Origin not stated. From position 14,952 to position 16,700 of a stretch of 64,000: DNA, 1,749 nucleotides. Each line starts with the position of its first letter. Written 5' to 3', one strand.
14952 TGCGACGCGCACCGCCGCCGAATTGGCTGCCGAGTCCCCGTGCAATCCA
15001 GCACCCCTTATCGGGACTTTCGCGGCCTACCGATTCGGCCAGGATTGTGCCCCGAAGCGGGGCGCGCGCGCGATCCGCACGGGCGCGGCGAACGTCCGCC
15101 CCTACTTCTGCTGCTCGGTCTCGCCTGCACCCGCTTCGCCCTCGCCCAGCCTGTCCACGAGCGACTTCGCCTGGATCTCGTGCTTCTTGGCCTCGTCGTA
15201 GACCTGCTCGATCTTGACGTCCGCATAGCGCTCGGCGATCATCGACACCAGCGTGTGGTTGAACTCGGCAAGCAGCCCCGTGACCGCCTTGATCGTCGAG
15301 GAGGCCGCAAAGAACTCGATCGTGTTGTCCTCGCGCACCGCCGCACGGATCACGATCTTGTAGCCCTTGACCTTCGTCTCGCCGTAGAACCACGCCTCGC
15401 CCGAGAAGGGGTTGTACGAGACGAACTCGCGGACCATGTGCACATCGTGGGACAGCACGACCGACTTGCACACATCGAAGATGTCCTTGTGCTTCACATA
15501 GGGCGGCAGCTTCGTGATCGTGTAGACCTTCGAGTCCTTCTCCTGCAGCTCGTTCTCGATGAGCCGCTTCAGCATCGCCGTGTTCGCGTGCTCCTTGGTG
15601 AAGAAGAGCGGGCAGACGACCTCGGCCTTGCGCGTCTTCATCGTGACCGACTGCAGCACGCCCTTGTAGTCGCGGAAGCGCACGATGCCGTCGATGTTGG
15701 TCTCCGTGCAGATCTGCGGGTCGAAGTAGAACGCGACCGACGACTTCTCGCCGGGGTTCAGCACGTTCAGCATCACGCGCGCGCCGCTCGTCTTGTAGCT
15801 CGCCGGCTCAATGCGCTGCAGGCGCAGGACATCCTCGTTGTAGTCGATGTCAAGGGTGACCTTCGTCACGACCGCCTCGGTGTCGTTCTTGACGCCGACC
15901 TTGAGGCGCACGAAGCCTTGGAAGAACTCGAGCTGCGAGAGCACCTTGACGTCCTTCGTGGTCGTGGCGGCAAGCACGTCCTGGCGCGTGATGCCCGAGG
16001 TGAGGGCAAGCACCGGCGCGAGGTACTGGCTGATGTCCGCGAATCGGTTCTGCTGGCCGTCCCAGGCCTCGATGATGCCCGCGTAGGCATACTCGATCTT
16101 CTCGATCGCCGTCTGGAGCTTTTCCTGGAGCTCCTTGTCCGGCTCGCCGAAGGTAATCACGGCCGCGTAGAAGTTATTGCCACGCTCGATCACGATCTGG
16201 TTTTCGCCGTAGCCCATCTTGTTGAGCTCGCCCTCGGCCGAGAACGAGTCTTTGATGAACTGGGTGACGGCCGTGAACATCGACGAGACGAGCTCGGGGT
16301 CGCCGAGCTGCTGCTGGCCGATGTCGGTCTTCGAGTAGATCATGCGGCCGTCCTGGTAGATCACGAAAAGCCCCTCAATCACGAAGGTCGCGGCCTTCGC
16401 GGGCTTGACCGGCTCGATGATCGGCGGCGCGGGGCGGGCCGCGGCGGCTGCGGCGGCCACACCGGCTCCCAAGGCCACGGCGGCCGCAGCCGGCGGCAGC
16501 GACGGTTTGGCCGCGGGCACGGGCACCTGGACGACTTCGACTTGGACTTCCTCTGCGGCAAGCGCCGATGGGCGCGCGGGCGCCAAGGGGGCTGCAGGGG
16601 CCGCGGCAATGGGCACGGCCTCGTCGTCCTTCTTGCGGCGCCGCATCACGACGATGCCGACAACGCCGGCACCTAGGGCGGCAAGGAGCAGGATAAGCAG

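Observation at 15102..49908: Tandem triad of giant type-I membrane proteins with variable ectodomains and a constant stalk-TM-cytoplasmic cassette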

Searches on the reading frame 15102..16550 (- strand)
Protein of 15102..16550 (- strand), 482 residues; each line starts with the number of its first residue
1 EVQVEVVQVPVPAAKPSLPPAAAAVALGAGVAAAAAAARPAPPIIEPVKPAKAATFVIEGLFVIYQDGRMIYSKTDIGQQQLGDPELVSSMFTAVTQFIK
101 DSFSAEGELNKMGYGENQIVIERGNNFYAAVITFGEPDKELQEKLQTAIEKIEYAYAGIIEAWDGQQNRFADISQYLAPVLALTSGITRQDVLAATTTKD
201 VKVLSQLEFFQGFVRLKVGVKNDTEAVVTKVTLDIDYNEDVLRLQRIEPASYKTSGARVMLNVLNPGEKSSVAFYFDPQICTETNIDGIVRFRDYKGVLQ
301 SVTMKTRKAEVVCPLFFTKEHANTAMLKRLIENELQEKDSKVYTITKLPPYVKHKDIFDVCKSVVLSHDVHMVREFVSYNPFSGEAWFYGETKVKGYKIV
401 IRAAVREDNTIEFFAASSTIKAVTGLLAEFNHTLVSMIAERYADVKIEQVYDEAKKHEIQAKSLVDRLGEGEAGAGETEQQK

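Call 7: search_protein_families(library=pfam, proteins=[window:15102-16550:-], max_evalue=10)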
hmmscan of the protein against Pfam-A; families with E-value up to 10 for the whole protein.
window:15102-16550:- (482 aa): 1 family
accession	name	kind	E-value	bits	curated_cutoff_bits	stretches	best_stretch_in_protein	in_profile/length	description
PF00963.24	Cohesin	-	0.0016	19.1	24.1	1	214-283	16-85/139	Cohesin domain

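Call 8: search_protein_families(library=ncbifam, proteins=[window:15102-16550:-], max_evalue=10)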
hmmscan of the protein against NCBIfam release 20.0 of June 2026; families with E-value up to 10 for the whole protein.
window:15102-16550:- (482 aa): 0 families

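Call 9: search_solved_structures(query=window:15102-16550:-, max_evalue=10)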
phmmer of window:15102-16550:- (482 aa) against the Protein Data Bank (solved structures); distinct sequences matched with E-value up to 10: 1.
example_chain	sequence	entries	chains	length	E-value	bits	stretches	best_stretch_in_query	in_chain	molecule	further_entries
8x9y_Z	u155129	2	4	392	2.7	10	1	22-100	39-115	Tri1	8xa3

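Call 11: find_homologous_proteins(query=window:15102-16403:-)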
Query window:15102-16403:- (433 aa): 68 proteins with E <= 0.001 among 6766 candidates.
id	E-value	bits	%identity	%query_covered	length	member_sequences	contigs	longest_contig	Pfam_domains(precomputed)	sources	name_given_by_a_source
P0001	4.4e-237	805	86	95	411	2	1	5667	-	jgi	jgi:hypothetical protein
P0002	1.2e-172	593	62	98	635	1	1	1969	-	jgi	jgi:hypothetical protein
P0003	1.9e-162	559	58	100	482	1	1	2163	-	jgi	jgi:hypothetical protein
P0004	1.9e-154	533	61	90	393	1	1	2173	-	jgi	jgi:hypothetical protein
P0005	7.6e-148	511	67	78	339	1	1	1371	-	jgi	jgi:hypothetical protein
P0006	2.1e-127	444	70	64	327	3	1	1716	-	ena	-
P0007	2.8e-125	437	55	77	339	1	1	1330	-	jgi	jgi:hypothetical protein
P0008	4.7e-122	426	46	97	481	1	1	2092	-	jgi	jgi:hypothetical protein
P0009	2.9e-119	417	46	99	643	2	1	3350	-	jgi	jgi:hypothetical protein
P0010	4.6e-118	413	50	90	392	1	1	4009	-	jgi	jgi:hypothetical protein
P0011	7.6e-117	409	47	96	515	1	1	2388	-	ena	-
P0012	4.8e-116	406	45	96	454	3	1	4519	-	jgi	jgi:hypothetical protein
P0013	1.3e-114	401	47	96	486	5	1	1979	-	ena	-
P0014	5.7e-113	396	45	99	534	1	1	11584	-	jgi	-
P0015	3.1e-112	394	45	98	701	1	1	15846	-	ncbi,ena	-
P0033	3.7e-87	311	53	65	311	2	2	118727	-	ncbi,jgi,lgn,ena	ncbi:MAG TPA: hypothetical protein VGB42_11595 [Candidatus Thermoplasmatota archaeon]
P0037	1.5e-85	306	40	98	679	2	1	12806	-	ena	-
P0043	8.3e-76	274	39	97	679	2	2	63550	-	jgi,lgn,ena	-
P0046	9.3e-75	270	36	88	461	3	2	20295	-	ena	-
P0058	1.4e-58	217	43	61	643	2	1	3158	PF12770.13,PF01364.25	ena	-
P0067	8.7e-37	145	37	54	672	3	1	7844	PF03781.23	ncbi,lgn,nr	ncbi:MAG: formylglycine-generating enzyme family protein [Candidatus Methanoperedenaceae archaeon]|n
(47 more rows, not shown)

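Call 23: predict_structure(alignment_id=A2)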
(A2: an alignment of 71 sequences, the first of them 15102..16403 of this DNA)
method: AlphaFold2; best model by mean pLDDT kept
length: 433 residues; sequences in the alignment: 71
mean_pLDDT: 89.4   pTM: 0.70
mean pLDDT of the five models: 89.4, 89.2, 89.1, 89.0, 89.0
residues with pLDDT >= 90: 313; 70-90: 72; 50-70: 35; < 50: 13
segments of 3 or more residues with pLDDT < 50: 32-34, 427-433
pLDDT, mean of each block of 10 residues (from residue 1): 81 90 76 52 67 64 86 93 94 96 94 87 95 93 86 96 94 97 98 96 97 97 96 94 98 97 82 88 94 97 98 97 95 96 93 97 97 93 96 96 92 79 52 44
secondary structure, 60 per line:
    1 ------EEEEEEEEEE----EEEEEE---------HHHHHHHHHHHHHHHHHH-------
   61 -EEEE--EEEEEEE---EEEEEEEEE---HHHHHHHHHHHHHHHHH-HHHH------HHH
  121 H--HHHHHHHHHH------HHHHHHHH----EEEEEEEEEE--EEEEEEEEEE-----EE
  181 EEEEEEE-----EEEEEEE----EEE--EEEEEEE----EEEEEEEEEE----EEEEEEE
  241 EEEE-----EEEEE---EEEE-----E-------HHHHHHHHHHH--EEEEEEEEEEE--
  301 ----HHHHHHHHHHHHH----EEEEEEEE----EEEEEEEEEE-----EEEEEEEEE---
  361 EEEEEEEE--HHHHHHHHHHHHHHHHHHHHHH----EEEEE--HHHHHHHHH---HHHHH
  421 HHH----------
elements in order: E7-16 E21-26 H36-53 E62-65 E68-74 E78-86 H90-106 H108-111 H118-121 H124-133 H140-147 E152-161 E164-173 E179-187 E193-199 E204-206 E209-215 E220-229 E234-244 E250-254 E258-261 H275-285 E288-298 H305-317 E322-329 E334-343 E349-357 E361-368 H371-392 E397-401 H404-412 H416-423

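Call 25: fold_search(model_id=the predicted structure, library=pdb)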
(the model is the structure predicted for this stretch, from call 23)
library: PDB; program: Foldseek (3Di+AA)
matches with E <= 10: 1514; with E <= 0.001: 59
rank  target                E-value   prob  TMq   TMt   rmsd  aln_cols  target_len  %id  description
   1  9qpq_H                7.2e-10  1.00  0.23  0.40  12.1       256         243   12  The structure of the COPI leaf bound to GOLPH3 (released 2025-10-22)
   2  1pzd                  2.0e-08  1.00  0.23  0.35  14.9       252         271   13  Structural Identification of a conserved appendage domain in the carboxyl-terminus of the COPI gamma-subunit. (released 2003-10-14)
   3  1b9k                  2.1e-08  1.00  0.21  0.33  15.5       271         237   14  ALPHA-ADAPTIN APPENDAGE DOMAIN, FROM CLATHRIN ADAPTOR AP2 (released 1999-07-06)
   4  7ohi_A                2.5e-08  1.00  0.20  0.30  15.4       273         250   15  FCHO1-peptide-AP2 alpha ear complex (released 2022-06-01)
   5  1e42_A                2.6e-08  1.00  0.24  0.41  12.4       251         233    8  Beta2-adaptin appendage domain, from clathrin adaptor AP2 (released 2000-08-21)
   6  2vj0_A                2.7e-08  1.00  0.21  0.34  13.2       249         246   15  Crystal structure of the alpha-adaptin appendage domain, from the AP2 adaptor complex, in complex with an FXDNF peptid (released 2007-12-25)
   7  3hs8_A                3.6e-08  1.00  0.21  0.35  14.0       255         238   14  Intersectin 1-peptide-AP2 alpha ear complex (released 2010-02-23)
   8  9ppp_A                7.2e-08  1.00  0.22  0.37  13.6       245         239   14  Structure of Alpha Appendage of AP2 bound to the extended FxDxF motif derived of CCDC32 (released 2026-04-08)
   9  9pue_A                8.5e-08  1.00  0.21  0.34  14.4       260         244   14  Structure of Alpha Appendage of AP2 bound to the FxDxF motif derived of CCDC32 (released 2026-04-08)
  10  1qtp                  8.5e-08  1.00  0.20  0.32  15.4       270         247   14  CRYSTAL STRUCTURE OF THE AP-2 CLATHRIN ADAPTOR ALPHA-APPENDAGE (released 1999-07-12)
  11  1w80_A                1.8e-07  1.00  0.22  0.34  13.2       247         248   14  Crystal structure of the alpha-adaptin appendage domain, from the AP2 adaptor complex, bound to 2 peptides from Synapt (released 2004-10-27)
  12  8t1o_M                2.5e-07  1.00  0.21  0.22  21.5       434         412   10  AP2 bound to MSP2N2 nanodisc with Tgn38 cargo peptide; composite map (released 2023-07-12)
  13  7og1_MMM              3.4e-07  1.00  0.21  0.22  22.0       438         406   10  AP2 clathrin adaptor core in complex with cargo peptide and FCHO2 (released 2022-06-01)
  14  2iv9_A                4.9e-07  1.00  0.24  0.41  12.4       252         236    8  B2-appendage from AP2 in complex with Eps15 peptide (released 2007-03-13)
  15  1r4x                  8.9e-07  1.00  0.22  0.33  15.0       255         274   12  Crystal Structure Analys of the Gamma-COPI Appendage domain (released 2003-10-28)
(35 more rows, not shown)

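Call 27: search_solved_structures(query=A2, max_evalue=10)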
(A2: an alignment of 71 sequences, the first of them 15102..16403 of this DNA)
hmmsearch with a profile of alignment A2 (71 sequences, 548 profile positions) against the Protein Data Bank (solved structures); distinct sequences matched with E-value up to 10: 1.
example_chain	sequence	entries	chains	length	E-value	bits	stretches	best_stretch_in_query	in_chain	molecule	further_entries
5e8k_A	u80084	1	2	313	0.38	12.7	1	95-165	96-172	Geranylgeranyl pyrophosphate synthase 10, mitochondrial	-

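Call 29: find_related_loci(query=A2, collection=genome_contigs, flank=10000)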
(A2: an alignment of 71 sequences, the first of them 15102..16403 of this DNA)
Query A2 (433 aa) in genome_contigs; peptide patterns used: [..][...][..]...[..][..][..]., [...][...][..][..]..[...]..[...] (x = any residue, [..] = any of these).
61 stretches matched a pattern; 48 encode a relative of the query (tblastn E <= 1e-3); 47 distinct loci.
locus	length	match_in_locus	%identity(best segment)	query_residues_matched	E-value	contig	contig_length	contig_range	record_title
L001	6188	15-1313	92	1-433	0e+0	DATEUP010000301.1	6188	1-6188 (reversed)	MAG TPA_asm: Thermoplasmatota archaeon isolate SMAG_U8344 k141_1580728, whole genome shotgun sequence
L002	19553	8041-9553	86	2-431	0e+0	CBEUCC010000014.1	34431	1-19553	MAG TPA_asm: uncultured Thermoplasmata archaeon isolate SRR19160658_concoct_66 genome assembly, contig: ERZ26800495.81,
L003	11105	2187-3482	67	1-431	0e+0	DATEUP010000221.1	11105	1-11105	MAG TPA_asm: Thermoplasmatota archaeon isolate SMAG_U8344 k141_1932532, whole genome shotgun sequence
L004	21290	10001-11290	67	3-431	0e+0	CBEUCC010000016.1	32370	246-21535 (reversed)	MAG TPA_asm: uncultured Thermoplasmata archaeon isolate SRR19160658_concoct_66 genome assembly, contig: ERZ26800495.91,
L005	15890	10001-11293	88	3-433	0e+0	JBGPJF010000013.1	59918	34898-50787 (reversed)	MAG: Thermoplasmata archaeon isolate OBJ_0618_7090110_316 k141_2707850_length_59918_cov_44.4532, whole genome shotgun se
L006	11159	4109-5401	63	2-431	1e-176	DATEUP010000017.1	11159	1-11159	MAG TPA_asm: Thermoplasmatota archaeon isolate SMAG_U8344 k141_801504, whole genome shotgun sequence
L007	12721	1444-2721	49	6-430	4e-143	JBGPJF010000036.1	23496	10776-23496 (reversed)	MAG: Thermoplasmata archaeon isolate OBJ_0618_7090110_316 k141_1153639_length_23496_cov_17.4067, whole genome shotgun se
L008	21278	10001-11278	49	6-431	2e-141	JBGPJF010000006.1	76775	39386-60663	MAG: Thermoplasmata archaeon isolate OBJ_0618_7090110_316 k141_258302_length_76775_cov_17.0014, whole genome shotgun seq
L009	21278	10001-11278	49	6-430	3e-140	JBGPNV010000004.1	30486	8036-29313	MAG: Thermoplasmata archaeon isolate OBJ_0618_7090110_206 k141_7605278_length_30486_cov_11.9961, whole genome shotgun se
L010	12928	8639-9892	48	6-422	3e-134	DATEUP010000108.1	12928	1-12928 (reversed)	MAG TPA_asm: Thermoplasmatota archaeon isolate SMAG_U8344 k141_1059437, whole genome shotgun sequence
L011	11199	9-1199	49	35-430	6e-129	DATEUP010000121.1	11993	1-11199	MAG TPA_asm: Thermoplasmatota archaeon isolate SMAG_U8344 k141_2065193, whole genome shotgun sequence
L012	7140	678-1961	46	1-427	9e-129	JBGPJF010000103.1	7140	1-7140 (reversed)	MAG: Thermoplasmata archaeon isolate OBJ_0618_7090110_316 k141_2925054_length_7140_cov_13.0807, whole genome shotgun seq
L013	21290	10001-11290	46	7-431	1e-124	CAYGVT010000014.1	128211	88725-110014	MAG TPA_asm: uncultured Thermoplasmata archaeon isolate ERP119294_co2_530 genome assembly, contig: k141_3072497, whole g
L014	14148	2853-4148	45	1-429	3e-124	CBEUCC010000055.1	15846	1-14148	MAG TPA_asm: uncultured Thermoplasmata archaeon isolate SRR19160658_concoct_66 genome assembly, contig: ERZ26800495.281,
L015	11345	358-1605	47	1-416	1e-121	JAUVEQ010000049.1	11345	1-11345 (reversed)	MAG: Methanobacteriota archaeon isolate CSMAG_327 CSMAG_327_k141_1761734_length_11345_cov_7.4091, whole genome shotgun s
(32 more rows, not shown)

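Call 37: search_protein_representatives(alignment_id=A2)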
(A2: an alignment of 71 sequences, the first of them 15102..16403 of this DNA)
Query: 71 sequences, 548 profile positions. Proteins with E-value up to 0.001 (for the whole library): 6145; up to 1e-10: 4153; up to 1e-30: 488. The best 150 are listed.
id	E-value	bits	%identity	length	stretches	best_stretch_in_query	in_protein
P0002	3.4e-197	673.1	-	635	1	19-476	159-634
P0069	4.3e-196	669.5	-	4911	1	35-478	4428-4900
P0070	5.9e-195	665.7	-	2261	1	41-476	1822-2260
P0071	6.0e-195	665.7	-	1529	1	35-480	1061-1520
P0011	1.0e-194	664.9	-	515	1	40-476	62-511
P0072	6.5e-193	659.0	-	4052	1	35-476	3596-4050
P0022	4.7e-191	652.8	-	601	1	22-501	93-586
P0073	3.6e-190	649.9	-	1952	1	37-475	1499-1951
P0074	1.5e-186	638.0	-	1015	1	20-476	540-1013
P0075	2.0e-186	637.5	-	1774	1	35-462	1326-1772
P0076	6.2e-182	622.7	-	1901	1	40-476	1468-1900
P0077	1.5e-178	611.5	-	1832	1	24-474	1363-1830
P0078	5.5e-178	609.7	-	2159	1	19-475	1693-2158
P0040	5.8e-178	609.6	-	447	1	40-476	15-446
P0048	4.6e-175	600.0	-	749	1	19-474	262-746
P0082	4.8e-170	583.5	-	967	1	48-481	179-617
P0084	4.9e-168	576.8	-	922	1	42-489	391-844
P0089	1.2e-166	572.3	-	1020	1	46-470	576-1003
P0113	7.7e-161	553.1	-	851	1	46-477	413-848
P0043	5.8e-159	546.9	-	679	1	18-476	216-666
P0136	4.4e-157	540.7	-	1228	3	35-374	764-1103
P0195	2.3e-121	422.8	-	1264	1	186-501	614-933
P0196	4.6e-121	421.8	-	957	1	192-488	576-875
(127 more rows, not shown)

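Call 41: search_protein_families(library=pfam, proteins=[P0082, P0084, P0195, P0196, P0136, P0074, P0089, P0071, P0113], max_evalue=0.001)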
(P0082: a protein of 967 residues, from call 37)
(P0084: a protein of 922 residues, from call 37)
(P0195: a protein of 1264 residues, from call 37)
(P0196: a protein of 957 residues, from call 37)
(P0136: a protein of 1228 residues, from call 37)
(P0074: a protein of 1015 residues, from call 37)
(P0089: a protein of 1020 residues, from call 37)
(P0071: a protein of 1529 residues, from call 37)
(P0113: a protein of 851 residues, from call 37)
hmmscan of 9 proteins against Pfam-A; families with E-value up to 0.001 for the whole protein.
P0082 (967 aa): 4 families
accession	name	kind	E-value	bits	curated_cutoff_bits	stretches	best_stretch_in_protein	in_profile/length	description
PF12770.12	CHAT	-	1.6e-23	84.1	24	1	719-956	36-289/289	CHAT domain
PF01364.23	Peptidase_C25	-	3.3e-06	27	23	1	893-961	295-374/374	Peptidase family C25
PF00963.24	Cohesin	-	0.00077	20.1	24.1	0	343-400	16-73/139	Cohesin domain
PF19353.4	DUF5930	-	0.00083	18.9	27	0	9-133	125-246/320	Family of unknown function (DUF5930)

P0084 (922 aa): 5 families
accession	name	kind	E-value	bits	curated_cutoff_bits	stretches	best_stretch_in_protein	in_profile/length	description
PF05345.18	He_PIG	-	8.2e-31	106.7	24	3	175-257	4-96/96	Putative Ig domain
PF17963.7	Big_9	-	5.8e-11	43.6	23.6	0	184-250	12-84/89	Bacterial Ig domain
PF24908.1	Ig_SIBA-E_2nd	-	5.1e-09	36.7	27.8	0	178-252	5-84/117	Integrin beta-like protein A-E, second Ig-like domain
PF13248.11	Zn_ribbon_3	-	2.4e-07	30.4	27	1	897-919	3-25/26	zinc-ribbon domain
PF13240.11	Zn_Ribbon_1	-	0.00098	19.3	25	0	899-917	2-20/23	zinc-ribbon domain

P0195 (1264 aa): 2 families
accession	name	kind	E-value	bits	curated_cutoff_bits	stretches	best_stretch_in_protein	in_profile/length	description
PF12770.12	CHAT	-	2.1e-31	109.9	24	1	990-1257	3-289/289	CHAT domain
PF01364.23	Peptidase_C25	-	5.3e-10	39.5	23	1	1100-1262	218-374/374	Peptidase family C25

P0196 (957 aa): 1 family
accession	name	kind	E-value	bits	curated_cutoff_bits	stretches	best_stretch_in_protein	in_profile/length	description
PF07719.23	TPR_2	-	0.0001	22.6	27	0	415-438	3-26/34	Tetratricopeptide repeat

P0136 (1228 aa): 0 families

P0074 (1015 aa): 3 families
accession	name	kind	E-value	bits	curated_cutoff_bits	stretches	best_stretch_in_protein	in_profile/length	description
PF05345.18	He_PIG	-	1.5e-07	32.2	24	0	221-302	2-95/96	Putative Ig domain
PF00801.26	PKD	-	1.2e-06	28.8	23.5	0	74-122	29-78/80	PKD domain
PF18911.6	PKD_4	-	8.3e-05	23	27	0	72-113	32-72/85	PKD domain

P0089 (1020 aa): 1 family
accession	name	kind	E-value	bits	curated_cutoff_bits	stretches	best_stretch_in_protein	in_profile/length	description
PF00041.27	fn3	-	6.1e-22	78.1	25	2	149-228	2-76/84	Fibronectin type III domain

P0071 (1529 aa): 12 families
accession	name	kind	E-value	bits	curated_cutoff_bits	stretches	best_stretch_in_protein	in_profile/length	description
PF18911.6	PKD_4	-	3.1e-32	110.9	27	3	429-507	4-77/85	PKD domain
PF19077.6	Big_13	-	7e-21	75.1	27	0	218-252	65-101/102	Bacterial Ig-like domain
PF00801.26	PKD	-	1.3e-18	67.2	23.5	2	624-689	12-72/80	PKD domain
PF05345.18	He_PIG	-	7.9e-17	61.9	24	1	520-607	2-95/96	Putative Ig domain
PF22352.2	K319L-like_PKD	-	3.3e-14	53.1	27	1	524-607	1-84/84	K319L-like, PKD domain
PF18981.6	InlK_D3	-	2.3e-11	44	25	0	210-245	37-68/75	Internalin K domain (D3/D4)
PF20164.4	GspA_SrpA_N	-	1.6e-07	32.2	27.4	0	308-338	83-113/117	GspA/SrpA SigLec-like domain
PF13750.12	Big_3_3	-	4.2e-07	30.2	27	0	212-260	2-50/157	Bacterial Ig-like domain (group 3)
PF15418.12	DUF4625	-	5.8e-07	30.3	27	0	488-507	104-123/131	Domain of unknown function (DUF4625)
PF17963.7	Big_9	-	5.4e-06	27.7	23.6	1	519-605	3-88/89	Bacterial Ig domain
PF24908.1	Ig_SIBA-E_2nd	-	8.2e-05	23.2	27.8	0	544-596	24-77/117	Integrin beta-like protein A-E, second Ig-like domain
PF16403.11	Bact_surface_Ig-like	-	0.00014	22.3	27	0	486-507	43-64/71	Bacterial surface protein, Ig-like domain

P0113 (851 aa): 3 families
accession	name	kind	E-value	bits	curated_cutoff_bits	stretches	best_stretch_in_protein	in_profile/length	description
PF17957.7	Big_7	-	8.3e-15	55.6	24.1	1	281-348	3-70/70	Bacterial Ig domain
PF05345.18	He_PIG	-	3e-10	40.8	24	0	97-180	2-96/96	Putative Ig domain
PF17963.7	Big_9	-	2.4e-09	38.4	23.6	0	307-364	32-88/89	Bacterial Ig domain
